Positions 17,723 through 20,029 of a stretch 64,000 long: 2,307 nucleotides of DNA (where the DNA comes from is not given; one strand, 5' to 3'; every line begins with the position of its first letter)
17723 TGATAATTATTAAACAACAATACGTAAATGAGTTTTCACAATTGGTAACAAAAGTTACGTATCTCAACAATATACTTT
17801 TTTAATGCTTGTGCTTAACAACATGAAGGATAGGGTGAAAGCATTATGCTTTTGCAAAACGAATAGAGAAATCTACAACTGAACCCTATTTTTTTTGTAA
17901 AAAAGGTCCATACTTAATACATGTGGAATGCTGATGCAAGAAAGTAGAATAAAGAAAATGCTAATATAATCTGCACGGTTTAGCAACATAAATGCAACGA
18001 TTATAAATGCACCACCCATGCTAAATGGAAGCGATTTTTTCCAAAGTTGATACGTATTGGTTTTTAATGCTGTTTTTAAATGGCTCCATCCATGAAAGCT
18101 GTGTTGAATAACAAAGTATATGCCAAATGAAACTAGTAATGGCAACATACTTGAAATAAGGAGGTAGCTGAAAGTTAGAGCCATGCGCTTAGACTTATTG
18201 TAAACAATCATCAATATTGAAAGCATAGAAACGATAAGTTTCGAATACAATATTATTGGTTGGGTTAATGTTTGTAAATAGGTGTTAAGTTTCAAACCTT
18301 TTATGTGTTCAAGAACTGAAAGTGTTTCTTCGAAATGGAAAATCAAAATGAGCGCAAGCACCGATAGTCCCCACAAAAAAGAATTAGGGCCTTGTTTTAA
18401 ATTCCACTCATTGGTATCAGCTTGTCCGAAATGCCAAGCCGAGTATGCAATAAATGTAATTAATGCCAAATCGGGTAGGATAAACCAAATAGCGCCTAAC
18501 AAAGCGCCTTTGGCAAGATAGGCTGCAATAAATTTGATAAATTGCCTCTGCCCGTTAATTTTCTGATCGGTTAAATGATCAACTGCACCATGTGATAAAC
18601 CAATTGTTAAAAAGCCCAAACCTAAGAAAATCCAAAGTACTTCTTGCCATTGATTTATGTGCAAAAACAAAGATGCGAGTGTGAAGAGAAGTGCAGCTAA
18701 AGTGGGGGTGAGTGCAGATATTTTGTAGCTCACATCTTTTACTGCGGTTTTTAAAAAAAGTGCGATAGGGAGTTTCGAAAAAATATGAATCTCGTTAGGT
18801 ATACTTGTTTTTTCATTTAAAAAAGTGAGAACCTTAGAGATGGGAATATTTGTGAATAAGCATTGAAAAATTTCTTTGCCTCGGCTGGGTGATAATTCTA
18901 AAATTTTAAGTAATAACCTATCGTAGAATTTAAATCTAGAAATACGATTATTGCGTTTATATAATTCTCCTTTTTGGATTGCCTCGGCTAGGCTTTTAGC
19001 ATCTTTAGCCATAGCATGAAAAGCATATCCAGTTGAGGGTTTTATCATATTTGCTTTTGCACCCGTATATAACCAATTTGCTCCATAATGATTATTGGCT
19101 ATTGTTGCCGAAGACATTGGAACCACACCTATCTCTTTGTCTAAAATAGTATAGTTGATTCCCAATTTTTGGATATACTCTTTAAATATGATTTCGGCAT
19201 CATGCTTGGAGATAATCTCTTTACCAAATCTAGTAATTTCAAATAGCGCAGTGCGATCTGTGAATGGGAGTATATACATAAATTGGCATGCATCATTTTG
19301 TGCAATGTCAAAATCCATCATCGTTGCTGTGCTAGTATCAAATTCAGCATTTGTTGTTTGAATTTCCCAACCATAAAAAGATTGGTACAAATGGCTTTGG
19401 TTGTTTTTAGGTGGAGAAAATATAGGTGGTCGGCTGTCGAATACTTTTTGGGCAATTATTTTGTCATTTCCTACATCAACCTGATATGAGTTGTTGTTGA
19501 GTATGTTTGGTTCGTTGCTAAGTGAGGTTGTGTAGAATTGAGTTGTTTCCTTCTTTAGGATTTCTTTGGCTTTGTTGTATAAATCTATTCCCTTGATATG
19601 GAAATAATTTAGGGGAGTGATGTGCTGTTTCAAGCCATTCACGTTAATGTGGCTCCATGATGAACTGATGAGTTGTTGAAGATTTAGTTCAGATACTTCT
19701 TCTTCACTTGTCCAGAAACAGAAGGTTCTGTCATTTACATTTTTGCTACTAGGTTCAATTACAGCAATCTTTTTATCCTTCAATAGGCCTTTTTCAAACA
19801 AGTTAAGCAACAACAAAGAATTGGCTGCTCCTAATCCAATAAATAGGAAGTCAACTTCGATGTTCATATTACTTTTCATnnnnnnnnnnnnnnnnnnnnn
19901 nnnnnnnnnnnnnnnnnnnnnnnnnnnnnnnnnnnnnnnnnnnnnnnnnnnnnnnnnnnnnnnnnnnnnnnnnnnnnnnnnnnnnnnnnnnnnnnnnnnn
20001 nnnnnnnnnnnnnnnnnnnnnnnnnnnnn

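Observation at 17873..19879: One ORF fuses a lycopene cyclase (CrtY) domain to a beta-carotene 15,15'-dioxygenase (Blh) domain, directly downstream of an opsin gene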

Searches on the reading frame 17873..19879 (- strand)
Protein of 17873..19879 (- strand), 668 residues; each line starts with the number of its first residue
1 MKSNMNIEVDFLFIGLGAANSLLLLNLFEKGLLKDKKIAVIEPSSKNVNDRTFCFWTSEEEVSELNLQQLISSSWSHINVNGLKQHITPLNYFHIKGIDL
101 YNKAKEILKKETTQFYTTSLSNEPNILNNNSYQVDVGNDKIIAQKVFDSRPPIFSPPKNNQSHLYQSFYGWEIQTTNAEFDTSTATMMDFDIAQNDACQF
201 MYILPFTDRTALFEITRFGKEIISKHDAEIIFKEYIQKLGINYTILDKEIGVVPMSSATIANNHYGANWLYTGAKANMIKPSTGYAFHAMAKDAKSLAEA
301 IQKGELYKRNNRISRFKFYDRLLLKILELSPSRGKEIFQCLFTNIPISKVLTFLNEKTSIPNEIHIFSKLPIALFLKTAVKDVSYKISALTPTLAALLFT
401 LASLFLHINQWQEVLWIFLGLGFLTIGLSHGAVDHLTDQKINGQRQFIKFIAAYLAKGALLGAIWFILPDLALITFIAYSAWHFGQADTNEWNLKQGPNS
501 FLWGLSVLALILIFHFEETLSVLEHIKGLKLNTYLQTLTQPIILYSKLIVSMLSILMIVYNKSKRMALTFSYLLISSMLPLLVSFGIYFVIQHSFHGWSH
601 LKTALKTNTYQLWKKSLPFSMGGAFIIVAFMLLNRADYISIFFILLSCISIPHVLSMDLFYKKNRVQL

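Call 3: search_protein_families(library=pfam, proteins=[window:17873-19879:-], max_evalue=0.01)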
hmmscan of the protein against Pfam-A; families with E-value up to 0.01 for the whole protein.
window:17873-19879:- (668 aa): 2 families
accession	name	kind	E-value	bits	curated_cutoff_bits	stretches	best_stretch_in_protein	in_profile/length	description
PF05834.18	Lycopene_cycl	-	2.1e-43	149.3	23.4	1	10-374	1-374/380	Lycopene cyclase protein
PF15461.11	BCD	-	3.8e-34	119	28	1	423-660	3-266/267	Beta-carotene 15,15'-dioxygenase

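Call 4: search_protein_families(library=ncbifam, proteins=[window:17873-19879:-], max_evalue=0.01)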
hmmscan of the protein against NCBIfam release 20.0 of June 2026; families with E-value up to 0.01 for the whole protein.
window:17873-19879:- (668 aa): 4 families
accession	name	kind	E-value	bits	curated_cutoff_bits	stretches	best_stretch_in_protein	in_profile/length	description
TIGR03753.1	blh_monoox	subfamily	1.8e-40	139.2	95.25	1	419-656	3-258/260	beta-carotene 15,15'-dioxygenase, Brp/Blh family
TIGR01790.1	carotene-cycl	subfamily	1.4e-24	87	209.5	1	10-368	1-373/387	lycopene cyclase family protein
TIGR01789.1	lycopene_cycl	equivalog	1.2e-13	51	215.2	1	10-300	1-284/370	lycopene beta-cyclase CrtY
NF045687.1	LycopCycCtrL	equivalog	2.4e-07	30.1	500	1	9-304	2-300/410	lycopene beta cyclase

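Call 5: find_homologous_proteins(query=window:17873-19879:-, max_evalue=0.00001)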
Query window:17873-19879:- (668 aa): 1226 proteins with E <= 0.00001 among 8000 candidates; the best 120 are listed.
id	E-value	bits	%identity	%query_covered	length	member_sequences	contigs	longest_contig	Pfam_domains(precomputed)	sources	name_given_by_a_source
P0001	0.0e+0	1491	100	100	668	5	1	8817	PF15461.12,PF05834.19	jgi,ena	jgi:lycopene beta-cyclase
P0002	0.0e+0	1332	88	100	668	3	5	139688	PF15461.12,PF05834.19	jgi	jgi:lycopene beta-cyclase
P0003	3.1e-264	896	61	99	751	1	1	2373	PF15461.12,PF05834.19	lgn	-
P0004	9.6e-257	872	59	100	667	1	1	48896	PF15461.12,PF05834.19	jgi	jgi:lycopene beta-cyclase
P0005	1.2e-256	871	58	99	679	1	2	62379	PF15461.12,PF05834.19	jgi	jgi:lycopene beta-cyclase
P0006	6.1e-256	869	58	98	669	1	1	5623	PF15461.12,PF05834.19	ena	-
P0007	1.2e-255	868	59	100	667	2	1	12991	PF15461.12,PF05834.19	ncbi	-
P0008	5.8e-253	859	58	99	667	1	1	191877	PF15461.12,PF05834.19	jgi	jgi:lycopene beta-cyclase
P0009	3.4e-251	853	58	99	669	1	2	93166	PF15461.12,PF05834.19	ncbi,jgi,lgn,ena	jgi:lycopene beta-cyclase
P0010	1.2e-248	845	57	99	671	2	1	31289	PF15461.12,PF05834.19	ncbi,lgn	-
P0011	2.1e-247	841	57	99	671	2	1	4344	PF15461.12,PF05834.19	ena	-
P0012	3.3e-247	840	57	99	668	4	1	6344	PF15461.12,PF05834.19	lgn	-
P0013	7.4e-247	839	57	99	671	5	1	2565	PF15461.12,PF05834.19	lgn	-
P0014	8.5e-246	835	56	99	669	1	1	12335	PF15461.12,PF05834.19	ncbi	-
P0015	4.1e-245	833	56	99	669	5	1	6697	PF15461.12,PF05834.19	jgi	-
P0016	3.4e-244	830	55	100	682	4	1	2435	PF15461.12,PF05834.19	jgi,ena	jgi:lycopene beta-cyclase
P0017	7.1e-244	829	56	99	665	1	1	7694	PF15461.12,PF05834.19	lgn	-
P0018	1.6e-242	825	55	99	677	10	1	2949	PF15461.12,PF05834.19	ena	-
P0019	5.1e-241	820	56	99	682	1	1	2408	PF15461.12,PF05834.19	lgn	-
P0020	2.0e-239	814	55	99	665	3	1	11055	PF15461.12,PF05834.19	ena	-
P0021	2.7e-239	814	55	99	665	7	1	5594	PF15461.12,PF05834.19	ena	-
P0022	3.1e-239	814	55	100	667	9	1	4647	PF15461.12,PF05834.19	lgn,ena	-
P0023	1.3e-238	812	57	99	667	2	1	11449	PF15461.12,PF05834.19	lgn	-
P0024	1.5e-238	812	54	99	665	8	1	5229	PF15461.12,PF05834.19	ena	-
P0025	4.8e-238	810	55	100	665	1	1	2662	PF15461.12,PF05834.19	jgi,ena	-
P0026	2.3e-237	808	55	99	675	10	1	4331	PF15461.12,PF05834.19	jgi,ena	jgi:lycopene beta-cyclase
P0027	6.2e-237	806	54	99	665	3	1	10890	PF15461.12,PF05834.19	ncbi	-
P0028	1.4e-236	805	56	99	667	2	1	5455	PF15461.12,PF05834.19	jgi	jgi:lycopene beta-cyclase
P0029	1.8e-236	805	55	99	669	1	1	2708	PF15461.12,PF05834.19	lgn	-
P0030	1.3e-235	802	55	100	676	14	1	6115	PF15461.12,PF05834.19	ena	-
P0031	2.2e-235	801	54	99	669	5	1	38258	PF15461.12,PF05834.19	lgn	-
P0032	3.6e-235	800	57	99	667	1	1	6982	PF15461.12,PF05834.19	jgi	jgi:lycopene beta-cyclase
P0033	7.3e-235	799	54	99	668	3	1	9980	PF15461.12,PF05834.19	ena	-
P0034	8.7e-235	799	55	99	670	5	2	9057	PF15461.12,PF05834.19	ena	-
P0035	5.9e-234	796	56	99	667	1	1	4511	PF15461.12,PF05834.19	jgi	jgi:lycopene beta-cyclase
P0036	2.8e-233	794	55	99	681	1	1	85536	PF15461.12,PF05834.19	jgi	jgi:lycopene beta-cyclase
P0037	7.2e-232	789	53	99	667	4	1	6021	PF15461.12,PF05834.19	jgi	-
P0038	1.8e-230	785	55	99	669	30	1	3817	PF15461.12,PF05834.19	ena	-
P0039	7.5e-230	783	55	98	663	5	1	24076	PF15461.12,PF05834.19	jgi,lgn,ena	-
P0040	2.3e-229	781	54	99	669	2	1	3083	PF15461.12,PF05834.19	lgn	-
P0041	6.6e-229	780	53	100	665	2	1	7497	PF15461.12,PF05834.19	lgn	-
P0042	1.0e-228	779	53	99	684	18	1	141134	PF15461.12,PF05834.19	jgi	jgi:lycopene beta-cyclase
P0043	1.9e-228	778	55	100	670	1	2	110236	PF15461.12,PF05834.19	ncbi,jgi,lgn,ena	jgi:lycopene beta-cyclase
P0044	3.3e-227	774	53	99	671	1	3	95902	PF15461.12,PF05834.19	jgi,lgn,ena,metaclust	metaclust:\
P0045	5.2e-227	773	53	99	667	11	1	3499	PF15461.12,PF05834.19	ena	-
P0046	8.8e-227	773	55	99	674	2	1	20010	PF15461.12,PF05834.19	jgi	jgi:lycopene beta-cyclase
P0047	5.0e-226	770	52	98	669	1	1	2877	PF15461.12,PF05834.19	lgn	-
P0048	3.6e-225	767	51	99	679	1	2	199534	PF15461.12,PF05834.19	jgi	jgi:lycopene beta-cyclase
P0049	3.7e-225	767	53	99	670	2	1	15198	PF15461.12,PF05834.19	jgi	-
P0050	3.0e-223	761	53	98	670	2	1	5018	PF15461.12,PF05834.19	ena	-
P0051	8.0e-223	760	53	98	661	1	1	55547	PF15461.12,PF05834.19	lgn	-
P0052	1.1e-222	759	52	98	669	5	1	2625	PF15461.12,PF05834.19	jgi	-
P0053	5.0e-222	757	53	98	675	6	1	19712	PF15461.12,PF05834.19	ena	-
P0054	1.4e-221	755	53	99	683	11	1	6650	PF15461.12,PF05834.19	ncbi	-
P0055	3.5e-221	754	53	99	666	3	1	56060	PF15461.12,PF05834.19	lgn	-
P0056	1.5e-220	752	52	99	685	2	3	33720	PF15461.12,PF05834.19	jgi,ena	-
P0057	1.8e-220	752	52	100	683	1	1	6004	PF15461.12,PF05834.19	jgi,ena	jgi:lycopene beta-cyclase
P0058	2.0e-220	752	52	99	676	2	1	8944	PF15461.12,PF05834.19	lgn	-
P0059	3.4e-218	744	53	98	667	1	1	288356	PF15461.12,PF05834.19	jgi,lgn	jgi:lycopene beta-cyclase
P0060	6.6e-218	743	53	98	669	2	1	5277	PF15461.12,PF05834.19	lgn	-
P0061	7.6e-218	743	52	99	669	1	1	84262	PF15461.12,PF05834.19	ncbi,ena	-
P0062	1.0e-217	743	52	99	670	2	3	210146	PF15461.12,PF05834.19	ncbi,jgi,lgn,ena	-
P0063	1.7e-217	742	52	98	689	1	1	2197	PF15461.12,PF05834.19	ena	-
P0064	2.4e-217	741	51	98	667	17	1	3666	PF15461.12,PF05834.19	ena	-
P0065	3.0e-217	741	52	99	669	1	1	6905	PF15461.12,PF05834.19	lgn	-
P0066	5.2e-217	740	51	99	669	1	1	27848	PF15461.12,PF05834.19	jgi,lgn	jgi:lycopene beta-cyclase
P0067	5.7e-217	740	51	98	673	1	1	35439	PF15461.12,PF05834.19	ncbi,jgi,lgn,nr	ncbi:MAG: beta-carotene 15,15'-dioxygenase, Brp/Blh family [bacterium]|nr:beta-carotene 15,15'-dioxy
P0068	6.7e-217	740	51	100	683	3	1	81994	PF15461.12,PF05834.19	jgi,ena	jgi:lycopene beta-cyclase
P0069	7.4e-217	740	52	99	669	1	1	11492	PF15461.12,PF05834.19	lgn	-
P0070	1.7e-216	739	52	99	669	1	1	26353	PF15461.12,PF05834.19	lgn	-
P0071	2.5e-216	738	51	98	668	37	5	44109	PF15461.12,PF05834.19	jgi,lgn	-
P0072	4.2e-216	737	52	99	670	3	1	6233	PF15461.12,PF05834.19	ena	-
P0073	6.2e-216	737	52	99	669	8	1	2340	PF15461.12,PF05834.19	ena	-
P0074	2.9e-215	735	52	99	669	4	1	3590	PF15461.12,PF05834.19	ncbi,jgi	jgi:lycopene beta-cyclase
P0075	7.0e-215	733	52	98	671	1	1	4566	PF15461.12,PF05834.19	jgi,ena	-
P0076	7.9e-215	733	50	98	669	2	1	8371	PF15461.12,PF05834.19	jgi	-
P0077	2.7e-214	731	51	98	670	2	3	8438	PF15461.12,PF05834.19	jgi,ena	-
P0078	6.6e-214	730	51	98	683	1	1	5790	PF15461.12,PF05834.19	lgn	-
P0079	1.2e-213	729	52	98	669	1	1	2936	PF15461.12,PF05834.19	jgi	jgi:lycopene beta-cyclase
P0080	9.8e-213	726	51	99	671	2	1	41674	PF15461.12,PF05834.19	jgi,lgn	-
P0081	9.9e-211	720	51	99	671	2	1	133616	PF15461.12,PF05834.19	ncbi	-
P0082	2.2e-210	718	51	99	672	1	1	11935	PF15461.12,PF05834.19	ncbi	-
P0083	2.5e-210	718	51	99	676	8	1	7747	PF15461.12,PF05834.19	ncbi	-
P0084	4.0e-210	718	52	99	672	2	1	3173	PF15461.12,PF05834.19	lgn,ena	-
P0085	6.5e-210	717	51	96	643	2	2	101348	PF15461.12,PF05834.19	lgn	-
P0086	1.9e-209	715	52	98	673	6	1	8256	PF15461.12,PF05834.19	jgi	-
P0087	1.4e-208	712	50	99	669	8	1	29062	PF15461.12,PF05834.19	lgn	-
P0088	1.6e-208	712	49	99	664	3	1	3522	PF15461.12,PF05834.19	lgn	-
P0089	2.4e-208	712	51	99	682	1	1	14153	PF15461.12,PF05834.19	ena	-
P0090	4.6e-208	711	50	98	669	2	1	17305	PF15461.12,PF05834.19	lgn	-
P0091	1.5e-207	709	51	98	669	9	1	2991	PF15461.12,PF05834.19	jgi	jgi:lycopene beta-cyclase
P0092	1.6e-207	709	51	99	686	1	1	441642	PF15461.12,PF05834.19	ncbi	ncbi:Brp/Blh family beta-carotene 15,15'-monooxygenase/lycopene cyclase-like protein [Pedobacter sp.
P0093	2.8e-207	708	51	98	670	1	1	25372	PF15461.12,PF05834.19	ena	-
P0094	4.5e-207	708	49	99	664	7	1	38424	PF15461.12,PF05834.19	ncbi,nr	ncbi:MAG: beta-carotene 15,15'-dioxygenase, Brp/Blh family [Bacteroidota bacterium]|nr:beta-carotene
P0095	7.6e-207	707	48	100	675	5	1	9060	PF15461.12,PF05834.19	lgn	-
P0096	1.5e-206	706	49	99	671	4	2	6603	PF15461.12,PF05834.19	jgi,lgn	jgi:lycopene beta-cyclase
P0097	3.9e-206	704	50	99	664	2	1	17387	PF15461.12,PF05834.19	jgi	-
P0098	4.2e-206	704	50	98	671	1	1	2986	PF15461.12,PF05834.19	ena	-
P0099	7.8e-206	703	48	100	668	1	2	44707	PF15461.12,PF05834.19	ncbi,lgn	-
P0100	8.4e-206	703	49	98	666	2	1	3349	PF15461.12,PF05834.19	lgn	-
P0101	3.0e-205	702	49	99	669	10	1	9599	PF15461.12,PF05834.19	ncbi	ncbi:MAG: hypothetical protein RLZZ77_1860 [Bacteroidota bacterium]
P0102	7.3e-205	700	49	98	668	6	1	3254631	PF15461.12,PF05834.19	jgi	jgi:lycopene beta-cyclase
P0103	2.0e-204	699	49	98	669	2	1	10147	PF15461.12,PF05834.19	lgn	-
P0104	2.5e-204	698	48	100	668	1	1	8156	PF15461.12,PF05834.19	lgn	-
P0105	2.8e-204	698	48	98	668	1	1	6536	PF15461.12,PF05834.19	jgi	jgi:lycopene beta-cyclase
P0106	4.4e-204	698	49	100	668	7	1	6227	PF15461.12,PF05834.19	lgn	-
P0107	4.9e-204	697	48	100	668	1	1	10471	PF15461.12,PF05834.19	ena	-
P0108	5.4e-204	697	48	98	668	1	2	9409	PF15461.12,PF05834.19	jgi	jgi:lycopene beta-cyclase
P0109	8.5e-204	697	48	99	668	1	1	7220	PF15461.12,PF05834.19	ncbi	-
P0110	8.9e-204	697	48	99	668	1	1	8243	PF15461.12,PF05834.19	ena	-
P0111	9.2e-204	697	48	99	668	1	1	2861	PF15461.12,PF05834.19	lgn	-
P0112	9.5e-204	697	49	98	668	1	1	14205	PF15461.12,PF05834.19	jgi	jgi:lycopene beta-cyclase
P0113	9.6e-204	697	49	100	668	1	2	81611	PF15461.12,PF05834.19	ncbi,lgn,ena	-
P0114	1.0e-203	696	49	98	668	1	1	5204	PF15461.12,PF05834.19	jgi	jgi:lycopene beta-cyclase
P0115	1.7e-203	696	48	98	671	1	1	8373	PF15461.12,PF05834.19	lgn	-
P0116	1.8e-203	696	48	99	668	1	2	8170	PF15461.12,PF05834.19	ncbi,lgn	-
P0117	2.0e-203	695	48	98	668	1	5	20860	PF15461.12,PF05834.19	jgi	jgi:lycopene beta-cyclase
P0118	2.2e-203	695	49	100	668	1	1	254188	PF15461.12,PF05834.19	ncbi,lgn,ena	-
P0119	2.7e-203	695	48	100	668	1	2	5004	PF15461.12,PF05834.19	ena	-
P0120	3.0e-203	695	48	98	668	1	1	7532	PF15461.12,PF05834.19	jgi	-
